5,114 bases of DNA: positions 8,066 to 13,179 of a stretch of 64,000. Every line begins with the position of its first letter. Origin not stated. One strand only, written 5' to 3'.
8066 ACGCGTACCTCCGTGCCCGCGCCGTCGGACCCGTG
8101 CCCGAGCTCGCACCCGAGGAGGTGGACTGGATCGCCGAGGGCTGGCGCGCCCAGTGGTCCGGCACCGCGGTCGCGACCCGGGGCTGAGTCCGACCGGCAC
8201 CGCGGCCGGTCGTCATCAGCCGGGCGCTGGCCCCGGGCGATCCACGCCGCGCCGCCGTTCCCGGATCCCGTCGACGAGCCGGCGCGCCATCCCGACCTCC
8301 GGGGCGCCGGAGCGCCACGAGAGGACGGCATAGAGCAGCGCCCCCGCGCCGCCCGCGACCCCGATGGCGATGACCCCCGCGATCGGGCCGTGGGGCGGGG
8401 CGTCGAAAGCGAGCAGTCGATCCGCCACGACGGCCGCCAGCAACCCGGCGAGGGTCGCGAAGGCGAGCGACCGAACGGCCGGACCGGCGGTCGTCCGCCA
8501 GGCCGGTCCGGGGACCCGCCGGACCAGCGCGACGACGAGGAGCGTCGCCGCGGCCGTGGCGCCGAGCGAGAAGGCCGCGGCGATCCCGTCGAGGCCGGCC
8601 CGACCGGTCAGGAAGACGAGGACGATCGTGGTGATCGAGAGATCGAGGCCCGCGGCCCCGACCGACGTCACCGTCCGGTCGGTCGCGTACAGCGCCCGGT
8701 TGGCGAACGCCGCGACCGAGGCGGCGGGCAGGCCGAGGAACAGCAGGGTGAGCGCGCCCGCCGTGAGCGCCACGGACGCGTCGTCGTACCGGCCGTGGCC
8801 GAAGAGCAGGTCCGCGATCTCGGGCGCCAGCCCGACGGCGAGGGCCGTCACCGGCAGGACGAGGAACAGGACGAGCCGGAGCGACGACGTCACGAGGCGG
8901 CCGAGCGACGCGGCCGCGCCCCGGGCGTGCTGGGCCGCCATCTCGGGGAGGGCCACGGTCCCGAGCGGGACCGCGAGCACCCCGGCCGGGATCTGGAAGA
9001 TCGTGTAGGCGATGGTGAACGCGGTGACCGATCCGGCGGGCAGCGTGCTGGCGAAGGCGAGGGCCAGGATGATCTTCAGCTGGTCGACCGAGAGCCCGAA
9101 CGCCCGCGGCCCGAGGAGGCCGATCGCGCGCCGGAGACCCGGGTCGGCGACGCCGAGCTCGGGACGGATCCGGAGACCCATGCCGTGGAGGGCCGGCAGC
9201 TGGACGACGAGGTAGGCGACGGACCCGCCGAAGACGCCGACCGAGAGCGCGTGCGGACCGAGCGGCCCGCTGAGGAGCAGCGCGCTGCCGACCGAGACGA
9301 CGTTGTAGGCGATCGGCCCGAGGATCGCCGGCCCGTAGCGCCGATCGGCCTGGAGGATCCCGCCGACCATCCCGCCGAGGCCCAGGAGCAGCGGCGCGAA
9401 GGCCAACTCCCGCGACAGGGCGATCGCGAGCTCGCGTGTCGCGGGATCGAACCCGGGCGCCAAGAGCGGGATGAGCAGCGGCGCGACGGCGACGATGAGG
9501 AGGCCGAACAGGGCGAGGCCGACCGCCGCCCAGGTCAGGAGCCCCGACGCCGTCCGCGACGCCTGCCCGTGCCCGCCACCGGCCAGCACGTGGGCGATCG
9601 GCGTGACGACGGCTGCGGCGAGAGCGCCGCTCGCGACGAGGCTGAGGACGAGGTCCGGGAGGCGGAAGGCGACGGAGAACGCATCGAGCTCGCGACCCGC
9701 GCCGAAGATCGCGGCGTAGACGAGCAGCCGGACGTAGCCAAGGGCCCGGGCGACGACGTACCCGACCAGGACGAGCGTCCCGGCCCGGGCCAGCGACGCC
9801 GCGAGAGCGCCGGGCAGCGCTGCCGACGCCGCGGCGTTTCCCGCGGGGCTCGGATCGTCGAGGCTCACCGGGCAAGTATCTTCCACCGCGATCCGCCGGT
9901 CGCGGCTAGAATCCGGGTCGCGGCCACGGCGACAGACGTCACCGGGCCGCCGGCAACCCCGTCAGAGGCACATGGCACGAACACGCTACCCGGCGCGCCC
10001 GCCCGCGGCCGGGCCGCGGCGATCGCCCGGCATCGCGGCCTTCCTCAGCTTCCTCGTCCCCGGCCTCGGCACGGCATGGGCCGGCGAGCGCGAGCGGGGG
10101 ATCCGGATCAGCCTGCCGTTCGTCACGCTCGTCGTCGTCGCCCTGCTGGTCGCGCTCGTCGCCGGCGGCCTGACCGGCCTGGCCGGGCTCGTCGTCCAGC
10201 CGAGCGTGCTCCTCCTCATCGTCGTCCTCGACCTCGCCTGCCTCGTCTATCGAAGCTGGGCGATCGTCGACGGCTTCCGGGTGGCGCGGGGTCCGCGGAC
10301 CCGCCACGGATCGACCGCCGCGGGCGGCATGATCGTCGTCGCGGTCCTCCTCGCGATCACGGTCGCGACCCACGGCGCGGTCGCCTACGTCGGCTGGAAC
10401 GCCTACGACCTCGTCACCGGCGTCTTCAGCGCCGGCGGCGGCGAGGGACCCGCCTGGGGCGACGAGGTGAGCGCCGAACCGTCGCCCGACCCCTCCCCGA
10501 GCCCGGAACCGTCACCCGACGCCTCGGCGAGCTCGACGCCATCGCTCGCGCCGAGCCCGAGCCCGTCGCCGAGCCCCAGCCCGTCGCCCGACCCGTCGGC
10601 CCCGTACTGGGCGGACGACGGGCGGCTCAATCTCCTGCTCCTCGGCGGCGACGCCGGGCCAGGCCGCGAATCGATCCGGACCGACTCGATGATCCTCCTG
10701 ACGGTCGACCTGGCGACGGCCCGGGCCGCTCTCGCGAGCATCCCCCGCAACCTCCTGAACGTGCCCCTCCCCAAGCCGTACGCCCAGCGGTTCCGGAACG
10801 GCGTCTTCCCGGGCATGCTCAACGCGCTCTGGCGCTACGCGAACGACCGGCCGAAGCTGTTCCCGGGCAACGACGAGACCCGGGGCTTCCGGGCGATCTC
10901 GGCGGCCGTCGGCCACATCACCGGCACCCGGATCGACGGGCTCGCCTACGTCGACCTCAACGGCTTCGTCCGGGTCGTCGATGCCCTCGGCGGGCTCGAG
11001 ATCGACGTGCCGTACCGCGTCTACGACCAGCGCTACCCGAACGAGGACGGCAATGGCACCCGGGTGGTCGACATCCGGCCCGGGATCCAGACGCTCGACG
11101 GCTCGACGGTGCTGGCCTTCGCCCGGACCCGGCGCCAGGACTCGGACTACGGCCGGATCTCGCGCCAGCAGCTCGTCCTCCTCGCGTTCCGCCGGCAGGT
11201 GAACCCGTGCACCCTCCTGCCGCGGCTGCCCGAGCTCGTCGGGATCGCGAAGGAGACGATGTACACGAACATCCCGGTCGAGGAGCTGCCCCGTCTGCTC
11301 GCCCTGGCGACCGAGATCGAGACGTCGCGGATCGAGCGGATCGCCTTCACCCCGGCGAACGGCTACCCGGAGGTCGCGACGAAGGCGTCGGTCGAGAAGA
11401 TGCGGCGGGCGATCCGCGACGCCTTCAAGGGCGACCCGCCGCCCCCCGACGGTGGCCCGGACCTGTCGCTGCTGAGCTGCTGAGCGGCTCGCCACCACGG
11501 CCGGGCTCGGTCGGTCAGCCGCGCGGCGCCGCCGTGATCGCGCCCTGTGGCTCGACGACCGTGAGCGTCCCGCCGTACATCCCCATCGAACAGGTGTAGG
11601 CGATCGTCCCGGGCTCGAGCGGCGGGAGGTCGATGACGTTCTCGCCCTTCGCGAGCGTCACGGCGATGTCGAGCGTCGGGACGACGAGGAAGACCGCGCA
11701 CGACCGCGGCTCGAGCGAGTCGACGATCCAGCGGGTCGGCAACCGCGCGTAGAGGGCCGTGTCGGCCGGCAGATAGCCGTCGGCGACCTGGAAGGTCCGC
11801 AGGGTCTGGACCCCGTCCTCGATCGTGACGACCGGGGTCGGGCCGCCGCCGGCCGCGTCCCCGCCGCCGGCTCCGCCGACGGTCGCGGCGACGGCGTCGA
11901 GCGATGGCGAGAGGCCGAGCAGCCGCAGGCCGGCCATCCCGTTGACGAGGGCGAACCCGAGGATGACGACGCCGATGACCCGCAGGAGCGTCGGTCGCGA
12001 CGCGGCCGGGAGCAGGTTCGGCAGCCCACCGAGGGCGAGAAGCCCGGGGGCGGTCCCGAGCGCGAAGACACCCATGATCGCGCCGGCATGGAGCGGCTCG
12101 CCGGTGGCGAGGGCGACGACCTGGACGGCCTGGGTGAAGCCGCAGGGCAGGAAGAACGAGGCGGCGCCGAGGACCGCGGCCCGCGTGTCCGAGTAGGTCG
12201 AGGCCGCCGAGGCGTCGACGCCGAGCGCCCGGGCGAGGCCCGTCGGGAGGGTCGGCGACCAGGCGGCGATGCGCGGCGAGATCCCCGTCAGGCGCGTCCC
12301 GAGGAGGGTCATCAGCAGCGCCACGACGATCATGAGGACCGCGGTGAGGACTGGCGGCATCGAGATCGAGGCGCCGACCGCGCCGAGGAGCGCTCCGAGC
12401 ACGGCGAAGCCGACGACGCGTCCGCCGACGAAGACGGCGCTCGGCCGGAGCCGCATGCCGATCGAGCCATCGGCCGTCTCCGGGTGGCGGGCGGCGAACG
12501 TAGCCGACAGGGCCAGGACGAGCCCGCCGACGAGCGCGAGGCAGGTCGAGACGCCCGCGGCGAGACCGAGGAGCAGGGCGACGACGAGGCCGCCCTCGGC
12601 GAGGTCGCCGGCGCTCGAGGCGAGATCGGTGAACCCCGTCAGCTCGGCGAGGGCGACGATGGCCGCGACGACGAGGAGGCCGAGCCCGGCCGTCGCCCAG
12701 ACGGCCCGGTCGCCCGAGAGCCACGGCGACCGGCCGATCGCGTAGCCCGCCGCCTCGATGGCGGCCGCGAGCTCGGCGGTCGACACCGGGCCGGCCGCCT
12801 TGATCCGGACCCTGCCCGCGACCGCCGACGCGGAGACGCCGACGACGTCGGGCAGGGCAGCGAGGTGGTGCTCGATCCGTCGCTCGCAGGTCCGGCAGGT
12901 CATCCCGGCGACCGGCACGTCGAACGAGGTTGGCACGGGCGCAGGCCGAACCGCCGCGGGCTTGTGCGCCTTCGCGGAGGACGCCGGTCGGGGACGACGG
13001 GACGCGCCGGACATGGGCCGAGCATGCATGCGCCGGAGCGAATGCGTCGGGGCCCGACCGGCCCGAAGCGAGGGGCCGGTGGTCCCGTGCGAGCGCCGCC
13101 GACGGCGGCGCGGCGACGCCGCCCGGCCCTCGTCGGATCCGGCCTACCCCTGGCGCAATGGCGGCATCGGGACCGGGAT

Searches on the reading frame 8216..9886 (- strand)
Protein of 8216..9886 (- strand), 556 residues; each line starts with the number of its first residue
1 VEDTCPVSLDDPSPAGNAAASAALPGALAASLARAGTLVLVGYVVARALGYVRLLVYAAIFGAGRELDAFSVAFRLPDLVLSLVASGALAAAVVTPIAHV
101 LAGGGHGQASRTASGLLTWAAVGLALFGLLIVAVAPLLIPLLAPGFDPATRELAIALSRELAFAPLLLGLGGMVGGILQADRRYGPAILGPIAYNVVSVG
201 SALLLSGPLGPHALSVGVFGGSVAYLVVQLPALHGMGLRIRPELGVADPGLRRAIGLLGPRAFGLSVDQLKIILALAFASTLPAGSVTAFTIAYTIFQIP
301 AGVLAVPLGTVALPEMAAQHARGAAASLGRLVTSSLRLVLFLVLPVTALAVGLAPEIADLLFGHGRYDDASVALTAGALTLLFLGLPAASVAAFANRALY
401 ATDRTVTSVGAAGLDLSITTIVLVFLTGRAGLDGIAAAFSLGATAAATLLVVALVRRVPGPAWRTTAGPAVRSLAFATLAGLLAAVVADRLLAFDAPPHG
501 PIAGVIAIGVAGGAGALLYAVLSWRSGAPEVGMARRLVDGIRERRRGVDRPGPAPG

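Call 85: search_protein_families(library=ncbifam, proteins=[window:8216-9886:-], max_evalue=0.00001)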
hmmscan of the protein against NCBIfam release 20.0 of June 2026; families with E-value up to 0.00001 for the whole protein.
window:8216-9886:- (556 aa): 1 family
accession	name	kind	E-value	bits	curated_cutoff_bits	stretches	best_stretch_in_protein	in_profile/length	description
TIGR01695.1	murJ_mviN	equivalog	2.1e-77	261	235.55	1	31-536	1-506/506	murein biosynthesis integral membrane protein MurJ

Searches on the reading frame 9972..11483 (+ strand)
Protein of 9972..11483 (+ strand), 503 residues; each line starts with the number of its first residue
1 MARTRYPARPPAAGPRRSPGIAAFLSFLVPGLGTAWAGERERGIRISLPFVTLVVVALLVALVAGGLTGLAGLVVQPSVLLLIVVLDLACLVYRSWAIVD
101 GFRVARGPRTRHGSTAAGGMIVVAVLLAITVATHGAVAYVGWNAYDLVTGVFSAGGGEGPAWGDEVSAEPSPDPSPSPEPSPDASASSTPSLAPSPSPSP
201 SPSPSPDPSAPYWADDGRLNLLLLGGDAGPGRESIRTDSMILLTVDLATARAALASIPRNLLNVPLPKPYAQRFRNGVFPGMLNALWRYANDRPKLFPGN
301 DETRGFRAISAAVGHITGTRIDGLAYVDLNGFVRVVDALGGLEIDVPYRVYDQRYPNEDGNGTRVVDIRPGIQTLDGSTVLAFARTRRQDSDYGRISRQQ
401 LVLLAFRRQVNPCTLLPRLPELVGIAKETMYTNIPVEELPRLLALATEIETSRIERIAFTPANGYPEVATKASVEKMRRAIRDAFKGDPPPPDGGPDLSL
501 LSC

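Call 53: search_protein_families(library=pfam, proteins=[window:9972-11483:+], max_evalue=0.01)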
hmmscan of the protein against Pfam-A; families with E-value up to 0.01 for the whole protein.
window:9972-11483:+ (503 aa): 2 families
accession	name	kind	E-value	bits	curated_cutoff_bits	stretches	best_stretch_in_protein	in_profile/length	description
PF03816.19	LytR_cpsA_psr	-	4.6e-25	89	24.6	1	236-409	1-147/150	LytR_cpsA_psr family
PF05887.16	Trypan_PARP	-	0.0072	16.8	100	0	166-208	63-105/134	Procyclic acidic repetitive protein (PARP)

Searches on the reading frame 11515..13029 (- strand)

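Call 3: search_protein_families(library=pfam, proteins=[window:11515-13029:-], max_evalue=0.1)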
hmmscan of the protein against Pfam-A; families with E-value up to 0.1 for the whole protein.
window:11515-13029:- (504 aa): 3 families
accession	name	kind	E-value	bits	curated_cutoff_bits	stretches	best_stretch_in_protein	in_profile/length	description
PF13386.12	DsbD_2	-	1.9e-23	83.8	24.9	1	151-361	2-198/199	Cytochrome C biogenesis protein transmembrane region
PF00403.32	HMA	-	4.7e-11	43.4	24.8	1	38-96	2-61/62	Heavy-metal-associated domain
PF13473.12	Cupredoxin_1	-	0.00014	22.3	27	1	417-491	30-104/104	Cupredoxin-like domain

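Call 4: search_protein_families(library=ncbifam, proteins=[window:11515-13029:-], max_evalue=0.1)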
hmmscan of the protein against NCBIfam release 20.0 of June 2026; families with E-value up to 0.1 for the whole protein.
window:11515-13029:- (504 aa): 8 families
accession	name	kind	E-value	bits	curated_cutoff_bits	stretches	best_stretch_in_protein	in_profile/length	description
NF047957.1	CopZ_AFE_1862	equivalog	1.1e-07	32.2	85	1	39-97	4-60/62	CopZ family metallochaperone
TIGR00003.1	TIGR00003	subfamily_domain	2.8e-06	27.4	62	1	37-98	3-65/66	copper ion binding protein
NF033556.1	MerTP_fusion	equivalog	3.2e-06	26.9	180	1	36-98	122-185/186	mercuric transport protein MerTP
NF033795.1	chaper_CopZ_Bs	exception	4.7e-06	26.7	91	1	40-98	6-65/66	copper chaperone CopZ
NF010311.1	PRK13748.1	subfamily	5.3e-06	25.6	600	1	39-97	4-62/560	mercury(II) reductase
NF033794.2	chaper_CopZ_Eh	exception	0.0083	16.2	95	1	39-97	5-64/68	copper chaperone CopZ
NF033781.1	chaper_CopP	exception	0.011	15.9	112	1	38-98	4-64/65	copper-binding metallochaperone CopP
NF041115.1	UxxU_metal_bind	equivalog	0.026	14.7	95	1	40-95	10-66/74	metal-binding (seleno)protein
